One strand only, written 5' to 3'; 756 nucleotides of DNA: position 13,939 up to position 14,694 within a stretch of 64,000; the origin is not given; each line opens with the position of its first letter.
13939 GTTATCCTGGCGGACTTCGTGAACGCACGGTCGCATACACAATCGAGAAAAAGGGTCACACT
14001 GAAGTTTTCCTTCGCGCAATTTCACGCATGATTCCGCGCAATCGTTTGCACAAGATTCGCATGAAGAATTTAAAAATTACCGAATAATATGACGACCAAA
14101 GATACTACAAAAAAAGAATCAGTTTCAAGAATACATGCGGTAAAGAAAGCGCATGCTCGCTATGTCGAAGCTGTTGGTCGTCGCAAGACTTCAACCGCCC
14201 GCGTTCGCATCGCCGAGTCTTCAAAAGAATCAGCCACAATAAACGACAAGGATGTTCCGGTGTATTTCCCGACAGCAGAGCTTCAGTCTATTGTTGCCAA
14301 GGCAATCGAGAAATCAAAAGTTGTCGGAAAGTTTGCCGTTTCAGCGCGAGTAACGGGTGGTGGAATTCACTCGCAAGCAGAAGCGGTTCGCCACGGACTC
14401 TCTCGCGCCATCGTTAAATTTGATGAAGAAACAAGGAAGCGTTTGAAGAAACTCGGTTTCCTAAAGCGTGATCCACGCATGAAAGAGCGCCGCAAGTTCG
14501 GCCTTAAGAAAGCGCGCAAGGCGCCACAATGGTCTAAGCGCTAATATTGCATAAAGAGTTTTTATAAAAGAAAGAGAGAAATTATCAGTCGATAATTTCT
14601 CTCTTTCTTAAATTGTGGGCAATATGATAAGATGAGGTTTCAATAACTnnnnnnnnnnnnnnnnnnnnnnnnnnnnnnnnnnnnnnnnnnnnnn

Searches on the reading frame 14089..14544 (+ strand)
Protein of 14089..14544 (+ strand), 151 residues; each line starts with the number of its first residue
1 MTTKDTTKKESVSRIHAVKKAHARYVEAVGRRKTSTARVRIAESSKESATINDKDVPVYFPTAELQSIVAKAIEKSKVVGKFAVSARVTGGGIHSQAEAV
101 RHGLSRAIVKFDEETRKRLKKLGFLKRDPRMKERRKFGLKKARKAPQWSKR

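Call 59: search_protein_families(library=pfam, proteins=[window:14089-14544:+], max_evalue=0.0001)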
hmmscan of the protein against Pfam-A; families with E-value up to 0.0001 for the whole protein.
window:14089-14544:+ (151 aa): 1 family
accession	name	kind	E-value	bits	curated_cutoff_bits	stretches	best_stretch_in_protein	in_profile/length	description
PF00380.25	Ribosomal_S9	-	8.6e-39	133.2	22.5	1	30-151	1-121/121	Ribosomal protein S9/S16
